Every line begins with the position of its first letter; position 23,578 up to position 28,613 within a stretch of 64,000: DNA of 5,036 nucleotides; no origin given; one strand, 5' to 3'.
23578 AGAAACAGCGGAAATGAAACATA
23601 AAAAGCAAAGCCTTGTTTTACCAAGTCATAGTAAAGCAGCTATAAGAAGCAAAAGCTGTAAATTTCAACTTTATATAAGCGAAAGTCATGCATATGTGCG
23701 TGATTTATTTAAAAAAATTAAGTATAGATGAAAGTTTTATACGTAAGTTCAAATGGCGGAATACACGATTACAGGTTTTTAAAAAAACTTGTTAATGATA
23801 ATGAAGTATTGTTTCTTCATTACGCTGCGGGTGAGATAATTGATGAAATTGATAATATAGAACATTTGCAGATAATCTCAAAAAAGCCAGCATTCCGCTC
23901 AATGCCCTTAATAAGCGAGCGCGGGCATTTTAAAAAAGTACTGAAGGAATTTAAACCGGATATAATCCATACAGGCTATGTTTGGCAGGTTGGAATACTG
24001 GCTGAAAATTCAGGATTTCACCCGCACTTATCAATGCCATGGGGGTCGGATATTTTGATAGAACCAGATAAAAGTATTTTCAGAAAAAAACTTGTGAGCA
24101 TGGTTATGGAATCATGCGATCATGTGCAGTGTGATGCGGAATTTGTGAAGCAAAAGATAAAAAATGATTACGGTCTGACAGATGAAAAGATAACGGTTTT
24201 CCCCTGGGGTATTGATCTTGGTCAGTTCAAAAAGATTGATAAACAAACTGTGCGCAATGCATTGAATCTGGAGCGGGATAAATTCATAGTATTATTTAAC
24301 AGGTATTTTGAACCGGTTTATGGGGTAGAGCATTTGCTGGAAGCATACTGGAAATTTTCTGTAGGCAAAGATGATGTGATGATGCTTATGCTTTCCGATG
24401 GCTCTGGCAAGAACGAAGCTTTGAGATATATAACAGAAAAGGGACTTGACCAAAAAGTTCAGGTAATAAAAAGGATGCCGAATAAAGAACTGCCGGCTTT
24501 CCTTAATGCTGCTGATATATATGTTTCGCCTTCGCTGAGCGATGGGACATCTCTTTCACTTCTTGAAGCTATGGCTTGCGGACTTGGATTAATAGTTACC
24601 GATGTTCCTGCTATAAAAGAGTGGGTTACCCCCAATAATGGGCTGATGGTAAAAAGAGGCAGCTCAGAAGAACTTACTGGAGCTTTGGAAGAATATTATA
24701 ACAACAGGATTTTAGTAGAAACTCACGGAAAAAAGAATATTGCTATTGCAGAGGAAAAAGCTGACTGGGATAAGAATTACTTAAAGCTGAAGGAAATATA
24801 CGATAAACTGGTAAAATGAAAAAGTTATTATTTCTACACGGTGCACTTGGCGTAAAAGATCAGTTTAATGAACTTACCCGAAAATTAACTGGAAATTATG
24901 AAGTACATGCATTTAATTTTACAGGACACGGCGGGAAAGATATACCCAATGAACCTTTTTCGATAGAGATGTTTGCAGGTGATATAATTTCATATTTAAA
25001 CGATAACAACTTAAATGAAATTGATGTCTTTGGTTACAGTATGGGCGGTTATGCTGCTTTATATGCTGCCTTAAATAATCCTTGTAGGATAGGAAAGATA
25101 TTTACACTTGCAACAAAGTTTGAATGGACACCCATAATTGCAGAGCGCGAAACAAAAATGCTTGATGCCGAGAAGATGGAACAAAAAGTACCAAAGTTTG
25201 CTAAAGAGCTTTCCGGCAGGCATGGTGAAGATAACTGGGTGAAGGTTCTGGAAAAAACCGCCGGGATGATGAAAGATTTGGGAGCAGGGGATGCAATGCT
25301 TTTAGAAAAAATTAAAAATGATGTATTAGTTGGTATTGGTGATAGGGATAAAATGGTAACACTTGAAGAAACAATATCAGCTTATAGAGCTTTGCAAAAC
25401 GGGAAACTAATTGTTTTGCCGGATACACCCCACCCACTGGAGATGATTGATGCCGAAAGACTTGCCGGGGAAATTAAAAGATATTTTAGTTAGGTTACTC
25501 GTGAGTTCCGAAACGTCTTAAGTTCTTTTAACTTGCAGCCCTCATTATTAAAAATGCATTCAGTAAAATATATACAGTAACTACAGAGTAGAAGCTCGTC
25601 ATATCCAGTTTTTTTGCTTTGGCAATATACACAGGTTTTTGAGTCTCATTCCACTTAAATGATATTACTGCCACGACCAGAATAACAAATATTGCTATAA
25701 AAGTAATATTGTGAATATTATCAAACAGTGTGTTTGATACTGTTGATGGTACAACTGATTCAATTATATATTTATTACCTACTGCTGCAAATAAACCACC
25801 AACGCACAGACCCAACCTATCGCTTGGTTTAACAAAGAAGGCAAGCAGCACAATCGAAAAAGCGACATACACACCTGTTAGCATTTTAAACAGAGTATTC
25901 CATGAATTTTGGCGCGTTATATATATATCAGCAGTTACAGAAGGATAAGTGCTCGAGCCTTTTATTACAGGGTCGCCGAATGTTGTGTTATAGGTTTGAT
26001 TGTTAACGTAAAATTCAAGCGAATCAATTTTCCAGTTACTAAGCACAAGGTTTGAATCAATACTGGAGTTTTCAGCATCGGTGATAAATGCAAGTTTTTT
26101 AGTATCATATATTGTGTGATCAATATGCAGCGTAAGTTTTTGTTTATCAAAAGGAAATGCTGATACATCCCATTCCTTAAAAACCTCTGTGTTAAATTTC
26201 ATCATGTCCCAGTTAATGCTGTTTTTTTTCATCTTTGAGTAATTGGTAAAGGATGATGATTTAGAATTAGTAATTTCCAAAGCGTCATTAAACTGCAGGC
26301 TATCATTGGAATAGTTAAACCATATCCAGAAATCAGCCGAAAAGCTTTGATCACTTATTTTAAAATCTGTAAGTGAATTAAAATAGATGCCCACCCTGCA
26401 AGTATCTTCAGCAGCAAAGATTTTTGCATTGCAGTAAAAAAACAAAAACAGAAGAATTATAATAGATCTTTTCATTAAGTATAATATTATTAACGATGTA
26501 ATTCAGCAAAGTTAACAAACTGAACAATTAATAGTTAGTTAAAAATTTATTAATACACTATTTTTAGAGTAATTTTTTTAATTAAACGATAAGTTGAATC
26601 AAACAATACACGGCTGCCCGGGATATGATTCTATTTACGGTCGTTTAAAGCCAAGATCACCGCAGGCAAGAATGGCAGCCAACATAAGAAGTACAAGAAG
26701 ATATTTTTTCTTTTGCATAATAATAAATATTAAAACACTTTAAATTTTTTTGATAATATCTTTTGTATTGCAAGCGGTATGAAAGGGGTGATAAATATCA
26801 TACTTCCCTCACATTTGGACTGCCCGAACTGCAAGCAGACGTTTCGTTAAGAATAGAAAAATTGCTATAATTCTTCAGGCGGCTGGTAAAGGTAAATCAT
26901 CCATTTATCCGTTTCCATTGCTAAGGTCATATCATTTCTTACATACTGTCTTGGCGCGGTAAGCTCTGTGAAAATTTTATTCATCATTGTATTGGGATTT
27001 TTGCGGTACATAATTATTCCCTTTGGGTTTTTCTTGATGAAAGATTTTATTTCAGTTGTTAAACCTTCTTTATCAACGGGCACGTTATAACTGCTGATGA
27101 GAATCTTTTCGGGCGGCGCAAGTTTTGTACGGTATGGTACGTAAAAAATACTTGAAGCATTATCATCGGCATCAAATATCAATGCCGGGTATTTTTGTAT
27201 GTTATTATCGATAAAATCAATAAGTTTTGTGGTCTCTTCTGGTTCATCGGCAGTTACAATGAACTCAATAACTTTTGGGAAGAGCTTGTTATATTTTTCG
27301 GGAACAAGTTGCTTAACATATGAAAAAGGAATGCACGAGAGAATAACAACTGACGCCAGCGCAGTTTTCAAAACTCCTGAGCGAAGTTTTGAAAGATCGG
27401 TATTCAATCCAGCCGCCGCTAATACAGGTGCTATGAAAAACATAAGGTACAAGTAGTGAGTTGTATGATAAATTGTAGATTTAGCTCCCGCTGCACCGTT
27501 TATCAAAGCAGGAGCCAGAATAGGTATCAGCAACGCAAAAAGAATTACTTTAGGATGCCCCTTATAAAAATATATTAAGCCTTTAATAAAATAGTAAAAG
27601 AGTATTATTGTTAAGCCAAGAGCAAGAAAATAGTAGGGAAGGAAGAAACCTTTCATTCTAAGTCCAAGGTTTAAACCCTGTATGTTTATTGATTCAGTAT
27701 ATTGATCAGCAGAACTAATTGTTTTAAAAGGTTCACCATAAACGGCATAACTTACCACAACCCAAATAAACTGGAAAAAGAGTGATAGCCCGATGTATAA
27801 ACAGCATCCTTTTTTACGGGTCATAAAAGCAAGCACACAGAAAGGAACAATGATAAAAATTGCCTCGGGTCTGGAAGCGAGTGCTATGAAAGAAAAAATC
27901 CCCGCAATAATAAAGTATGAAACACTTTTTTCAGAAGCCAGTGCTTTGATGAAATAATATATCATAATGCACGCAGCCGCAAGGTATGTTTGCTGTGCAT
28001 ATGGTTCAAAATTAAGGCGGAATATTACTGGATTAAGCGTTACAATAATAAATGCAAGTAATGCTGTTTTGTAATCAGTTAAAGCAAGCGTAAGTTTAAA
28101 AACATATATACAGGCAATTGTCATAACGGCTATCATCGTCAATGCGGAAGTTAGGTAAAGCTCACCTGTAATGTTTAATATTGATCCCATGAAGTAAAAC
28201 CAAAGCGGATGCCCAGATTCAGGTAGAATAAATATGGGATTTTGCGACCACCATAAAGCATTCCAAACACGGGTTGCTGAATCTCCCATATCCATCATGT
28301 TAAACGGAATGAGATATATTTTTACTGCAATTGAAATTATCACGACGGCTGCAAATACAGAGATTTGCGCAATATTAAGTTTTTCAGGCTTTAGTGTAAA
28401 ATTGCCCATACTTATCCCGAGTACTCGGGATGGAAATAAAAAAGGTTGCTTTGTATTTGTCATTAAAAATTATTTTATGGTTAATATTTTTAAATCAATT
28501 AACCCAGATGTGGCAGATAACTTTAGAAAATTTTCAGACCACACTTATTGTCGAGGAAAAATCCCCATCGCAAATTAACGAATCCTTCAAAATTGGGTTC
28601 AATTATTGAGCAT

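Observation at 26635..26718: Hidden 27-codon ORF encoding a lipoprotein signal plus a 9-residue mature peptide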

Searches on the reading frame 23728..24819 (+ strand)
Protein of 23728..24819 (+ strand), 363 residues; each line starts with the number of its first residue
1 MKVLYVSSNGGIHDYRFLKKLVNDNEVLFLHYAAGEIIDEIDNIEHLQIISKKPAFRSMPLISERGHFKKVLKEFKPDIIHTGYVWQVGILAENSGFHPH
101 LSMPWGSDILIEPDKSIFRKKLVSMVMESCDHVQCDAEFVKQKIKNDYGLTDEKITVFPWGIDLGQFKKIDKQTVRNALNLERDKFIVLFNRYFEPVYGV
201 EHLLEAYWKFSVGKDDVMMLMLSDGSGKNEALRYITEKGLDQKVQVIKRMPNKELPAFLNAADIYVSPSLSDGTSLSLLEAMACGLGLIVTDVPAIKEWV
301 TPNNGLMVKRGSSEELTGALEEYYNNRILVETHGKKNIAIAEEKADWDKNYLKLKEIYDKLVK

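Call 7: search_protein_families(library=pfam, proteins=[window:23728-24819:+], max_evalue=0.01)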
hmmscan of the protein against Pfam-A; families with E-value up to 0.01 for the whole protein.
window:23728-24819:+ (363 aa): 6 families
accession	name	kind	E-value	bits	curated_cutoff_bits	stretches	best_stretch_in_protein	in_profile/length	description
PF00534.26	Glycos_transf_1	-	1.5e-26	93.4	26.4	1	172-331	2-163/172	Glycosyl transferases group 1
PF13692.12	Glyco_trans_1_4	-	1.2e-22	81.2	27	1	187-326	4-142/142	Glycosyl transferases group 1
PF13439.12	Glyco_transf_4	-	6.4e-10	39.8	28.5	1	61-164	57-168/170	Glycosyltransferase Family 4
PF13477.12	Glyco_trans_4_2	-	1.3e-09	38.8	23.4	1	2-134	1-136/139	Glycosyl transferase 4-like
PF13524.12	Glyco_trans_1_2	-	1.3e-06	28.8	25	1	243-349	28-137/144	Glycosyl transferase-like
PF22772.2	WsaF_C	-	0.0011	19.2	27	1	240-320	53-132/133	WsaF, C-terminal domain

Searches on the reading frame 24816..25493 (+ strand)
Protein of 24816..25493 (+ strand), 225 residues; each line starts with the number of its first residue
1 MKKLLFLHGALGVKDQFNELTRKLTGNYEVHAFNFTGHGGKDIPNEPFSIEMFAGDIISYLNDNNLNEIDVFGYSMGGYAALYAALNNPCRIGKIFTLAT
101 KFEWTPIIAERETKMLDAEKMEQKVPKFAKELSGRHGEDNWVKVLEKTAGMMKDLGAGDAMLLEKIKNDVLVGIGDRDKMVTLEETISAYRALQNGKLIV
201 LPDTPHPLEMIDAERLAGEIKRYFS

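Call 7: search_protein_families(library=pfam, proteins=[window:24816-25493:+], max_evalue=0.01)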
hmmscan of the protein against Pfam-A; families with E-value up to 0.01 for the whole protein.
window:24816-25493:+ (225 aa): 10 families
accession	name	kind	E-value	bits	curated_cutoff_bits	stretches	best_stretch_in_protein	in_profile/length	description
PF00561.26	Abhydrolase_1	-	2.4e-15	57.3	25.8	1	4-105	3-110/245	alpha/beta hydrolase fold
PF12697.13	Abhydrolase_6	-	2.4e-11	45.2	26.3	1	4-217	1-215/217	Alpha/beta hydrolase family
PF12146.15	Hydrolase_4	-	1.4e-09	38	27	1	3-125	6-134/239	Serine aminopeptidase, S33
PF00975.26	Thioesterase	-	1.5e-05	25.8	26.4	1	3-85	2-84/226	Thioesterase domain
PF00756.26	Esterase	-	0.00045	20.5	22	1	71-99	119-147/251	Putative esterase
PF20408.4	Abhydrolase_11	-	0.00067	19.9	27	0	3-86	4-95/193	Alpha/beta hydrolase domain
PF06028.17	DUF915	-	0.0012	18.7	22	0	55-131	90-176/255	Alpha/beta hydrolase of unknown function (DUF915)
PF00326.27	Peptidase_S9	-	0.0032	17.4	22.6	0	68-195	65-172/213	Prolyl oligopeptidase family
PF02230.22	Abhydrolase_2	-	0.0063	16.8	23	0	67-107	105-145/217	Phospholipase/Carboxylesterase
PF07819.20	PGAP1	-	0.007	16.6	24.3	0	62-136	86-158/233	PGAP1-like alpha/beta domain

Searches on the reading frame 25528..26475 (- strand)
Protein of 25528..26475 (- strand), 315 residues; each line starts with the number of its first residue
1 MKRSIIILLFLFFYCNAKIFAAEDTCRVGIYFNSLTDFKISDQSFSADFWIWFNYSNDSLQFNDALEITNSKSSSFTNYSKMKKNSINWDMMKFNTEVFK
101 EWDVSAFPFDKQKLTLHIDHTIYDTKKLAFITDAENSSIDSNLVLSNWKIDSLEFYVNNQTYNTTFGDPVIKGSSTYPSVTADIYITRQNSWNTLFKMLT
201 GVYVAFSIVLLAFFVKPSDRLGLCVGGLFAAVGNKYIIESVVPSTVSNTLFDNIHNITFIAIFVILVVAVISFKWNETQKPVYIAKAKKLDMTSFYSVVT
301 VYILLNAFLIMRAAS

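Call 7: search_protein_families(library=pfam, proteins=[window:25528-26475:-], max_evalue=0.01)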
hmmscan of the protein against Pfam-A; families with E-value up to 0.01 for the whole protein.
window:25528-26475:- (315 aa): 2 families
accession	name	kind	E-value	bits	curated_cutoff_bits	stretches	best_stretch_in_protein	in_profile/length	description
PF02931.28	Neur_chan_LBD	-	2.2e-05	24.5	26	1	94-189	120-215/216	Neurotransmitter-gated ion-channel ligand binding domain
PF06197.19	DUF998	-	0.00027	21.1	30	1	198-277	47-126/184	Protein of unknown function (DUF998)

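Call 38: find_encoding_contigs(protein=window:25528-26475:-, flank=3000, max_places=10)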
Protein window:25528-26475:- (315 aa): 6 contigs read that carry it; 5 places shown.
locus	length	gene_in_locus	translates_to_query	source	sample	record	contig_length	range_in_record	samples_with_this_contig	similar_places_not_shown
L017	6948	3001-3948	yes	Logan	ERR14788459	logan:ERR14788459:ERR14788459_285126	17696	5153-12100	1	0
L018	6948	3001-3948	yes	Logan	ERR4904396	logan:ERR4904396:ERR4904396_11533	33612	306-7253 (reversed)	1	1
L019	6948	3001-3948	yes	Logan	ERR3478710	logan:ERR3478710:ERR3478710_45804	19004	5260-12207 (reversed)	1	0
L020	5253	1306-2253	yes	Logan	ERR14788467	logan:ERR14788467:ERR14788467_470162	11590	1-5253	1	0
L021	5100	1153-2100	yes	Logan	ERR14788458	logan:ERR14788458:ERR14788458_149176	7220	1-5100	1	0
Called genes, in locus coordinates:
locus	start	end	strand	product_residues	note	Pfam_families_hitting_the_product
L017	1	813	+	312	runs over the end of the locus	PF00535:Glycos_transf_2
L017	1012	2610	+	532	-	PF13231:PMT_2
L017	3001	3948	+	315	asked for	PF02931:Neur_chan_LBD (faint)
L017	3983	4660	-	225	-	PF00561:Abhydrolase_1, PF00975:Thioesterase (weak), PF12146:Hydrolase_4, PF12697:Abhydrolase_6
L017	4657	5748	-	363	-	PF13477:Glyco_trans_4_2, PF13439:Glyco_transf_4, PF00534:Glycos_transf_1, PF13692:Glyco_trans_1_4, PF13524:Glyco_trans_1_2 (weak)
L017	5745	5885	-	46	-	-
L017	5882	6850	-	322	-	-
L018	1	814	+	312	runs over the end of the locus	PF00535:Glycos_transf_2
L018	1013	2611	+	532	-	PF13231:PMT_2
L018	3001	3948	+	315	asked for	PF02931:Neur_chan_LBD (faint)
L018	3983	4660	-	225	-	PF00561:Abhydrolase_1, PF00975:Thioesterase (faint), PF12146:Hydrolase_4, PF12697:Abhydrolase_6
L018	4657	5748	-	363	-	PF13477:Glyco_trans_4_2, PF13439:Glyco_transf_4, PF00534:Glycos_transf_1, PF13692:Glyco_trans_1_4, PF13524:Glyco_trans_1_2 (weak)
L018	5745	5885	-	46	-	-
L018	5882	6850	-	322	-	-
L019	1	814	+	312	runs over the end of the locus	PF00535:Glycos_transf_2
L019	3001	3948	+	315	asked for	PF02931:Neur_chan_LBD (faint)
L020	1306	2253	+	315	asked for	PF02931:Neur_chan_LBD (faint)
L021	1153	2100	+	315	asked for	PF02931:Neur_chan_LBD (faint)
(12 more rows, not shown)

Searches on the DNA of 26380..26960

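Call 45: search_rna_families(source=window, start=26380, end=26960, threshold=evalue, max_evalue=1)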
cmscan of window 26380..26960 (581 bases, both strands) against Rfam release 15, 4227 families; matches with E-value up to 1: 1.
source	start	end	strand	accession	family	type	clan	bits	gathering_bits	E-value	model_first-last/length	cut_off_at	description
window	26696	26716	+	RF00489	ctRNA_p42d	Gene; antisense;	-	20.5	50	0.085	1-46/46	no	ctRNA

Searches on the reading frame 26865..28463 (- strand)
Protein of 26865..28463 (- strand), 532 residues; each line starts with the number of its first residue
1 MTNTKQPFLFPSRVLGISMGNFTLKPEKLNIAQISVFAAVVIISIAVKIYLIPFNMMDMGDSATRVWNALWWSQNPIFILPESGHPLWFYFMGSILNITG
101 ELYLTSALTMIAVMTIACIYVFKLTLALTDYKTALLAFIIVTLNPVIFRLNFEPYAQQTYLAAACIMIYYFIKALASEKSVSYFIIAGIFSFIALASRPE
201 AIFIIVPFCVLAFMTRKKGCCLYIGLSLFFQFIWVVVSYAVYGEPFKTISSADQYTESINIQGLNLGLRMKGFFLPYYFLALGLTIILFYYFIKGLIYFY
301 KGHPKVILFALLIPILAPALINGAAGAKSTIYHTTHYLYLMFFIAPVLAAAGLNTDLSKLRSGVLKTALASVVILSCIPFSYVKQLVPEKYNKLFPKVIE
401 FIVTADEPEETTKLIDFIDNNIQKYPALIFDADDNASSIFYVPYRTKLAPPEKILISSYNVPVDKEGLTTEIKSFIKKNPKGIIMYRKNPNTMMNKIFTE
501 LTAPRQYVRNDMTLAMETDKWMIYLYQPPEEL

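Call 7: search_protein_families(library=pfam, proteins=[window:26865-28463:-], max_evalue=0.01)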
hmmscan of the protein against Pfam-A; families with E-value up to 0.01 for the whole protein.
window:26865-28463:- (532 aa): 1 family
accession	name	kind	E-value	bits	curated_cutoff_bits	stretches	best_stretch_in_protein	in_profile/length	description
PF13231.12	PMT_2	-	1.3e-08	35.6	26.1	1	86-217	4-136/160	Dolichyl-phosphate-mannose-protein mannosyltransferase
